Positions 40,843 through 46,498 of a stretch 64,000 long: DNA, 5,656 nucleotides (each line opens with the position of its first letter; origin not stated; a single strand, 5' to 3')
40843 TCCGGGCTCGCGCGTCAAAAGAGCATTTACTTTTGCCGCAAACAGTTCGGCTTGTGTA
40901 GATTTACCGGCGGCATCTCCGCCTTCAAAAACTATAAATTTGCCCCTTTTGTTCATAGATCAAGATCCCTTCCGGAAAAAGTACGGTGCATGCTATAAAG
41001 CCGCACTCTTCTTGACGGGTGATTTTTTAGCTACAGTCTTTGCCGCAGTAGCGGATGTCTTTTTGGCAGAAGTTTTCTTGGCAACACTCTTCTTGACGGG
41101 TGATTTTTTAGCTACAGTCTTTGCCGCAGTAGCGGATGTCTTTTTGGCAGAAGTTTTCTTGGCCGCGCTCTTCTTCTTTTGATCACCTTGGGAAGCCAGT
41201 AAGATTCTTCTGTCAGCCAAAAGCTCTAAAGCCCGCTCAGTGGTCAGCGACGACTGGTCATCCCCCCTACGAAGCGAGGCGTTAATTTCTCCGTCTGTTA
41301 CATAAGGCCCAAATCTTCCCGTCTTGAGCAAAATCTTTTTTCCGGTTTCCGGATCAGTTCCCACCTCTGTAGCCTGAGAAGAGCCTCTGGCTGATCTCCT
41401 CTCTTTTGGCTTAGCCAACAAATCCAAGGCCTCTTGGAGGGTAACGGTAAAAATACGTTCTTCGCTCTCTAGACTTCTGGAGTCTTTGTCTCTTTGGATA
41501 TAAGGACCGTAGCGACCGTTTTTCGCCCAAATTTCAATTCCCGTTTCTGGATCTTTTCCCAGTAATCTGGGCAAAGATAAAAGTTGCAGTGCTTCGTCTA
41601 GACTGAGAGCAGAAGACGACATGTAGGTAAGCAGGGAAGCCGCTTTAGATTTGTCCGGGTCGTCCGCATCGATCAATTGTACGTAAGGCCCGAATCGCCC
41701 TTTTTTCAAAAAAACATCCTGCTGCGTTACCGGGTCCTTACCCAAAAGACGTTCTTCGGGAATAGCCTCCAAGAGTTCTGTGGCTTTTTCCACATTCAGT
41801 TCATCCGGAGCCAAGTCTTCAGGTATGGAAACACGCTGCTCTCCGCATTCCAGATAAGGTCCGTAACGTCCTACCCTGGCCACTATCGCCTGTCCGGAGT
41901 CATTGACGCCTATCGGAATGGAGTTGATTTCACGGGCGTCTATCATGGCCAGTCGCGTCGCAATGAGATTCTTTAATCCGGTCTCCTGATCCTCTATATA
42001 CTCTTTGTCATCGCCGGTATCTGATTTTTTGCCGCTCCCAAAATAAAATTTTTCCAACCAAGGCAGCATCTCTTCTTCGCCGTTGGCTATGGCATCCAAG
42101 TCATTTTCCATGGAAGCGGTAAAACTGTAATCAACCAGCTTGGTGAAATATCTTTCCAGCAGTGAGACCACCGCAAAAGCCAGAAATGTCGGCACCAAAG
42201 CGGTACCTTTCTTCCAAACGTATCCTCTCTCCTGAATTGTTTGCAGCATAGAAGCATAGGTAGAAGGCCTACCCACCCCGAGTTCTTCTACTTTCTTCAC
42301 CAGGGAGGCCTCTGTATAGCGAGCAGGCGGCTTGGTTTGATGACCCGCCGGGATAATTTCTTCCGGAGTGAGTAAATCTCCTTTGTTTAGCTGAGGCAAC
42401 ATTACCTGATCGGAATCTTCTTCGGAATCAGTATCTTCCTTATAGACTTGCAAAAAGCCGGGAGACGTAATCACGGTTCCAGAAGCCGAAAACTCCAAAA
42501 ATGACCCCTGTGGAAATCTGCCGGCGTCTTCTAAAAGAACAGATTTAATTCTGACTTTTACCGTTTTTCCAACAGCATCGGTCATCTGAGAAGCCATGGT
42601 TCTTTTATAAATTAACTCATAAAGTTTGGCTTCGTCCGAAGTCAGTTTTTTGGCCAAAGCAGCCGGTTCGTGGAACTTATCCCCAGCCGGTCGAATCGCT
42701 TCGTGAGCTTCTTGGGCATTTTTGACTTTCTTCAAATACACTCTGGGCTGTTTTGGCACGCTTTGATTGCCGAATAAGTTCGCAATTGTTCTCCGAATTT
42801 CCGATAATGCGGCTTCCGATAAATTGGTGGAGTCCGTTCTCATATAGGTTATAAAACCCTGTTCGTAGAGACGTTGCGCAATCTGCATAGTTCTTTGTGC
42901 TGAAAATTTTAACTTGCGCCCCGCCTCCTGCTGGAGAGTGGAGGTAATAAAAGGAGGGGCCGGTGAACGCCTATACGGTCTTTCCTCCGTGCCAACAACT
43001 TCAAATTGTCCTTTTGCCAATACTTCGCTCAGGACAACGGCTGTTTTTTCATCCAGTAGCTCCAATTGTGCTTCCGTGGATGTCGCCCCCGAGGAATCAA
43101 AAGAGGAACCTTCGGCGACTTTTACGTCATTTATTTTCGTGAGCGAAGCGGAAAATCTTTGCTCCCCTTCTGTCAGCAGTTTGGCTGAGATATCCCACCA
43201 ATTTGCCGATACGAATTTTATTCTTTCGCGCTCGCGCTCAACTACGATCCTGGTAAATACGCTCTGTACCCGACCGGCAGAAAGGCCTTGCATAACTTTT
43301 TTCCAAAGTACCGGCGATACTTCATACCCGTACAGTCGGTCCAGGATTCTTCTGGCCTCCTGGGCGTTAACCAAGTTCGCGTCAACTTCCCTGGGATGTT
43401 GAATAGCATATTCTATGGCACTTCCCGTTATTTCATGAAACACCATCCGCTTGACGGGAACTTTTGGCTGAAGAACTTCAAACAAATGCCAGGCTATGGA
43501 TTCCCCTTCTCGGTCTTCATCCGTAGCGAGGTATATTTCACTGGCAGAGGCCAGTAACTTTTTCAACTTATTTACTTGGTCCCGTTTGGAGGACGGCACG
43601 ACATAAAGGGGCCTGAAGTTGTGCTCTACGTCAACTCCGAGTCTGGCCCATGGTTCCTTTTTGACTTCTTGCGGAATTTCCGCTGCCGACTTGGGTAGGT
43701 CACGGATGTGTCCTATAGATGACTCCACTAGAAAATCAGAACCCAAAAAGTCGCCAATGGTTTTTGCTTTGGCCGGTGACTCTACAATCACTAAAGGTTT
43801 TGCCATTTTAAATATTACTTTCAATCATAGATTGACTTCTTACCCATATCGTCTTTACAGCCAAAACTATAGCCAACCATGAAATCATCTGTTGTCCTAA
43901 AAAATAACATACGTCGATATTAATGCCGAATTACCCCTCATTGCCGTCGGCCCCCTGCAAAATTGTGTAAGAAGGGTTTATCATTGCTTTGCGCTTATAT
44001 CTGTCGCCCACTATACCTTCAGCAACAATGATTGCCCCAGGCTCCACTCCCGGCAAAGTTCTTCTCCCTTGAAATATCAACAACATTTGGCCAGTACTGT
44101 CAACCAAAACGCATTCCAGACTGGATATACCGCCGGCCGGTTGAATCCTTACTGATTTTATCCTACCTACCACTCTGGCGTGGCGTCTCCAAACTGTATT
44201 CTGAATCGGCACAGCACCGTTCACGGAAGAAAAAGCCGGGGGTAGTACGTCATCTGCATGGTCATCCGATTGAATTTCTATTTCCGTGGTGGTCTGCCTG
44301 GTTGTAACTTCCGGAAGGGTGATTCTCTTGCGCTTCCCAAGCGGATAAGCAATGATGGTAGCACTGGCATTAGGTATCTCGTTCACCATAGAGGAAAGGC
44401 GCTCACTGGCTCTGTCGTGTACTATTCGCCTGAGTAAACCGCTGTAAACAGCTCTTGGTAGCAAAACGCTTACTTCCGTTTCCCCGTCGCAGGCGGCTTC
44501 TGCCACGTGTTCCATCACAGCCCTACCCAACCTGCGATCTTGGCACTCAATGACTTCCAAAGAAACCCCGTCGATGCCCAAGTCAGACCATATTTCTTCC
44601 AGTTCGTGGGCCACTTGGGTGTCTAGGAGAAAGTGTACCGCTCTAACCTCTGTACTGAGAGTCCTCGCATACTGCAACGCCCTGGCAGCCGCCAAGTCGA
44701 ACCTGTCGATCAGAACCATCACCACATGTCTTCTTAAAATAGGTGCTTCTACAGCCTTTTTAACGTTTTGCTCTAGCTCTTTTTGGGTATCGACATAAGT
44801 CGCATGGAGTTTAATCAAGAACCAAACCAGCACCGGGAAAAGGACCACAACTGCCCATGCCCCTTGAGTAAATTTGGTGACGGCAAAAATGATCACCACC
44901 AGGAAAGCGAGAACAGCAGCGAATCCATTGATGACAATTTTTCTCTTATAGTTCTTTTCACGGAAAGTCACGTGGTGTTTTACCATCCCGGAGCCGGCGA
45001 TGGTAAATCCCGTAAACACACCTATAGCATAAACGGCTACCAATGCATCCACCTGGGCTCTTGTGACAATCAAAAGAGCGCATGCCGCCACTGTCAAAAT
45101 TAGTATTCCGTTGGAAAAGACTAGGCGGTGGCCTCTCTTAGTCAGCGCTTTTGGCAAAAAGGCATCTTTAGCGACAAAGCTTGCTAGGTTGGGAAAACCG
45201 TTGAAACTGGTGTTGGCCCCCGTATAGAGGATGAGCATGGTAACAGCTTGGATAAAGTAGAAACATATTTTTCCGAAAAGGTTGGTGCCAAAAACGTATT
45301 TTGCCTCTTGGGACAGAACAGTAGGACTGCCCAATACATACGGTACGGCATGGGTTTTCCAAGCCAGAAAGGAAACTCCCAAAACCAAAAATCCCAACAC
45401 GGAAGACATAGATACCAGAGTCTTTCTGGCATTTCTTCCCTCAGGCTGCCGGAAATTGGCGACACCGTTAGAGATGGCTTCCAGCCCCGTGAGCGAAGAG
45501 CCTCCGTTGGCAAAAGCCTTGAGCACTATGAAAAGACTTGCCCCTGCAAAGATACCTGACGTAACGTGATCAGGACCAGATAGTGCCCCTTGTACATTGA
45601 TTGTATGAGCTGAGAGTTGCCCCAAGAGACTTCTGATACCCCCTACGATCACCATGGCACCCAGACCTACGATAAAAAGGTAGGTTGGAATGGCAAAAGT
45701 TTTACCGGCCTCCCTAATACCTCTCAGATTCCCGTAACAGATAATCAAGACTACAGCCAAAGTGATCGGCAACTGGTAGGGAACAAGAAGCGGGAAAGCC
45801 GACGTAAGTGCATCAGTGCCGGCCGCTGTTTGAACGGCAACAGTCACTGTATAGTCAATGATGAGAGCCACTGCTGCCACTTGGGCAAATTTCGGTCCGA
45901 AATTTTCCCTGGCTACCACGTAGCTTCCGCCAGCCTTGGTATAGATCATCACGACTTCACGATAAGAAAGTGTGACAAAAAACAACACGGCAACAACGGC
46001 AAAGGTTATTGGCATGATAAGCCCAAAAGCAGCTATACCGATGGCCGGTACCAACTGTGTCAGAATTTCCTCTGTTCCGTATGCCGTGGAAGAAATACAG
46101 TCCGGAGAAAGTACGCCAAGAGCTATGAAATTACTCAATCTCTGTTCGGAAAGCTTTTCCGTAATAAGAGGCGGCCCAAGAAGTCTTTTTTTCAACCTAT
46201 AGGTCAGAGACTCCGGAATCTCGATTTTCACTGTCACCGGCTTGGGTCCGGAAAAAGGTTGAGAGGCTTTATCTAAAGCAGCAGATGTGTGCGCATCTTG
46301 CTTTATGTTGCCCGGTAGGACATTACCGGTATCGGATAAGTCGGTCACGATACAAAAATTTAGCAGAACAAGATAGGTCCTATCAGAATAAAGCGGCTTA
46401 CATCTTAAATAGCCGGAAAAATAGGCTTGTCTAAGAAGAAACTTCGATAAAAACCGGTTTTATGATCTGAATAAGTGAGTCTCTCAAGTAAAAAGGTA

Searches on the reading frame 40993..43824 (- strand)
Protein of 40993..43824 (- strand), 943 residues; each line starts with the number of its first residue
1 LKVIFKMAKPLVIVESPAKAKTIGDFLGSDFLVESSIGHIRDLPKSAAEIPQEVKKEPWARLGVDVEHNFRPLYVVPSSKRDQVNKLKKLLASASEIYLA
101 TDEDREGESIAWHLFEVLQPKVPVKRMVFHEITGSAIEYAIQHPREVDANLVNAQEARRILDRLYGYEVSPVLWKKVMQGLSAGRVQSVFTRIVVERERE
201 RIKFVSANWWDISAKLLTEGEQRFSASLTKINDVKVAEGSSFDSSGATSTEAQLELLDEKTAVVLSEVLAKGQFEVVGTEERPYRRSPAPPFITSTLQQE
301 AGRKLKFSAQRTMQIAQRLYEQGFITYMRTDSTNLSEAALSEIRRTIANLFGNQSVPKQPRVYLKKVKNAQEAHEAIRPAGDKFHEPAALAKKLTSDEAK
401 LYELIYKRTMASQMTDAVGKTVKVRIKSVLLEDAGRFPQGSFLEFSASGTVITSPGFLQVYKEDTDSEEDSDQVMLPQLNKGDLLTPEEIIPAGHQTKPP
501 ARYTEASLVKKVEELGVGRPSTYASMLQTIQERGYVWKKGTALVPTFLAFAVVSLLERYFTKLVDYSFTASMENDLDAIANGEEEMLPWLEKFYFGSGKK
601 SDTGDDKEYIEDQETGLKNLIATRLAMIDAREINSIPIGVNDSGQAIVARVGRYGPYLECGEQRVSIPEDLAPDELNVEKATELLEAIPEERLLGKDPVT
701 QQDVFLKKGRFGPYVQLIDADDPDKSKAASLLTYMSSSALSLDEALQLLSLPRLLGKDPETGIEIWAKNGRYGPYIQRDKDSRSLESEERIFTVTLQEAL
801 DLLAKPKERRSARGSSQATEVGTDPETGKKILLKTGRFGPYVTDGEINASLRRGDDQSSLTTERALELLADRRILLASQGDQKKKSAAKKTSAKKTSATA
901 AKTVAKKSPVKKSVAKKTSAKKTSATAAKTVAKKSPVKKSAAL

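Call 33: search_protein_families(library=pfam, proteins=[window:40993-43824:-], max_evalue=0.0001)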
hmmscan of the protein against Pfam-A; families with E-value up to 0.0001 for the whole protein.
window:40993-43824:- (943 aa): 4 families
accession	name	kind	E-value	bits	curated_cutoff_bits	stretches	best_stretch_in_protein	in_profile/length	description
PF01131.25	Topoisom_bac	-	7.8e-119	397.8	35.1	1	147-586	2-406/411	DNA topoisomerase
PF13368.11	Toprim_C_rpt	-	2.6e-64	213.4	22.3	4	824-873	1-50/57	Topoisomerase C-terminal repeat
PF01751.28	Toprim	-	6.2e-21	74.8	23.1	1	11-132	2-96/96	Toprim domain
PF07382.16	HC2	-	6.6e-05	23.5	40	1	884-941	72-131/194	Histone H1-like nucleoprotein HC2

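Call 34: list_cluster_members(proteins=[window:40993-43824:-, window:50874-52250:+, window:49034-49972:-, window:22483-23946:-, window:20532-22433:-, window:11058-12176:+])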
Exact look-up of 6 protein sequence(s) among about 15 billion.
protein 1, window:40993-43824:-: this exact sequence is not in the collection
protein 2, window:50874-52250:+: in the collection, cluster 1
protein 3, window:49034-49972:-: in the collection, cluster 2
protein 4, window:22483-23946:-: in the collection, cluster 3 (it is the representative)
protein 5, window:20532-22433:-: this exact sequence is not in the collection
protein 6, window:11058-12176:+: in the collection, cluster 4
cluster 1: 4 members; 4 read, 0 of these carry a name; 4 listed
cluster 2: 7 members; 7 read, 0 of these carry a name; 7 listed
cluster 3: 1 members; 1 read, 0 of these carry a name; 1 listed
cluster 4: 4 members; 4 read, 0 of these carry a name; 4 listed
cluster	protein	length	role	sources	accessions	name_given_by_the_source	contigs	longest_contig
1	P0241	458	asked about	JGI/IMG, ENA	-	-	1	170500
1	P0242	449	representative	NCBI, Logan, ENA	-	-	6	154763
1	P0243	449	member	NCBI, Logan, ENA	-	-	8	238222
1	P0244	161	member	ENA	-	-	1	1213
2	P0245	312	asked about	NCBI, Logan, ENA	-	-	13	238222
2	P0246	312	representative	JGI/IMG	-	-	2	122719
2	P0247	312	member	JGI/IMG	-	-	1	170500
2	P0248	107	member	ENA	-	-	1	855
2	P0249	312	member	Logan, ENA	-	-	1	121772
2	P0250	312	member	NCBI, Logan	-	-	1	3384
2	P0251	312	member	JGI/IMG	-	-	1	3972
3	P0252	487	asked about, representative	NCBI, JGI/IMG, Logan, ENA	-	-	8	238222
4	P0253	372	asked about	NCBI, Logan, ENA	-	-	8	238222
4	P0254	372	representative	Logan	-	-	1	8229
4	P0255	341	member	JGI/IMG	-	-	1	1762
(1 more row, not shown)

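Call 70: find_homologous_proteins(query=window:40993-43824:-, max_evalue=1e-50)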
Query window:40993-43824:- (943 aa): 8000 proteins with E <= 1e-50 among 8000 candidates; the best 120 are listed.
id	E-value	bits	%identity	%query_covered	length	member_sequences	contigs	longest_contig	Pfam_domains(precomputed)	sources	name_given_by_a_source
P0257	0.0e+0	1987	100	96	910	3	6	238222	PF13368.12,PF01131.26,PF01751.29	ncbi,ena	-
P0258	0.0e+0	1674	84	93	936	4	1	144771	PF13368.12,PF01131.26,PF01751.29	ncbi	-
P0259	0.0e+0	1415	71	95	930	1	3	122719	PF13368.12,PF01131.26,PF01751.29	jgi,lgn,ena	-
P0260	0.0e+0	1415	71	93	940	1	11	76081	PF13368.12,PF01131.26,PF01751.29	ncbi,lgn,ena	-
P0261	0.0e+0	1213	61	94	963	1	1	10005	PF13368.12,PF01131.26,PF07382.17,PF01751.29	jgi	-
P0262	0.0e+0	1192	62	92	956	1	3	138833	PF13368.12,PF01131.26,PF01751.29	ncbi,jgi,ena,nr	ncbi:MAG TPA: type I DNA topoisomerase [Acidimicrobiales bacterium]|nr:type I DNA topoisomerase [Aci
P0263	0.0e+0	1188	61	97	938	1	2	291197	PF13368.12,PF01131.26,PF01751.29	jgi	jgi:DNA topoisomerase-1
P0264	0.0e+0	1187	63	92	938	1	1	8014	PF13368.12,PF01131.26,PF01751.29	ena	-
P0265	0.0e+0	1185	62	92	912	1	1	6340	PF13368.12,PF01131.26,PF01751.29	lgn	-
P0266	0.0e+0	1182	62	92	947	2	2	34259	PF13368.12,PF01131.26,PF07382.17,PF01751.29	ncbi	ncbi:MAG: type I DNA topoisomerase [Acidimicrobiales bacterium]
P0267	0.0e+0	1182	63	92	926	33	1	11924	PF13368.12,PF01131.26,PF07382.17,PF01751.29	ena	-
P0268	0.0e+0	1181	62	92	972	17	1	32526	PF13368.12,PF01131.26,PF01751.29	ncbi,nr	ncbi:MAG: type I DNA topoisomerase [Actinomycetota bacterium]|nr:type I DNA topoisomerase [Actinomyc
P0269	0.0e+0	1180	61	92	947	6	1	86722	PF13368.12,PF01131.26,PF07382.17,PF01751.29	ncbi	-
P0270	0.0e+0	1175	62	92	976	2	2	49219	PF13368.12,PF01131.26,PF07382.17,PF01751.29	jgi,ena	-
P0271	0.0e+0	1175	61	92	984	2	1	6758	PF13368.12,PF01131.26,PF07382.17,PF01751.29,PF02095.22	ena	-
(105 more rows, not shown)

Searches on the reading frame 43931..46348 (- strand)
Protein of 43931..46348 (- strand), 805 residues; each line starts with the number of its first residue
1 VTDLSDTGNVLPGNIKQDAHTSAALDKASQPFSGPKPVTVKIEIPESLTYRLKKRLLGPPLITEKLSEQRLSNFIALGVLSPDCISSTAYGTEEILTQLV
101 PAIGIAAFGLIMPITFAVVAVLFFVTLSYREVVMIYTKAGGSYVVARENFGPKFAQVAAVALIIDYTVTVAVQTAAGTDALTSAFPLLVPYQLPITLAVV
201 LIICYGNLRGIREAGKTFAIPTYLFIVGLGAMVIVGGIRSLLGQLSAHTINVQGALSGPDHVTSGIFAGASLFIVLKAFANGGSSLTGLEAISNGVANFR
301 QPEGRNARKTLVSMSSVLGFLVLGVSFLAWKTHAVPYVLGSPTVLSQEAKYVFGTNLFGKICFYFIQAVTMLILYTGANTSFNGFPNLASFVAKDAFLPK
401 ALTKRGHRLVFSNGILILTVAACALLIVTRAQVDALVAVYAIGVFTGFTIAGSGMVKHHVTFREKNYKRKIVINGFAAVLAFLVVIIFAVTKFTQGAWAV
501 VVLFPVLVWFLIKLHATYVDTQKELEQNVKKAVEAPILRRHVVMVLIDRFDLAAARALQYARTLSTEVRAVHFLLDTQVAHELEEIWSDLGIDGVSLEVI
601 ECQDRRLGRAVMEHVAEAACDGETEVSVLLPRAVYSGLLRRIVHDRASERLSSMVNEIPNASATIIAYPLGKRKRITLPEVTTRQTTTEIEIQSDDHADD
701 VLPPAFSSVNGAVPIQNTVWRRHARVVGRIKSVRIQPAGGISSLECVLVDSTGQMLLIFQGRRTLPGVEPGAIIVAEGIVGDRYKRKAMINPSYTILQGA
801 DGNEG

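Call 33: search_protein_families(library=pfam, proteins=[window:43931-46348:-], max_evalue=0.0001)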
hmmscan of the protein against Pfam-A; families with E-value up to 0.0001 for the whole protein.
window:43931-46348:- (805 aa): 2 families
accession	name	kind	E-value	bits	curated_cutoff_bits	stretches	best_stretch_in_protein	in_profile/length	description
PF13520.12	AA_permease_2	-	8.7e-25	87.9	27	1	86-509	11-425/427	Amino acid permease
PF00324.27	AA_permease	-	2.8e-05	23.4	24.6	1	114-488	34-409/470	Amino acid permease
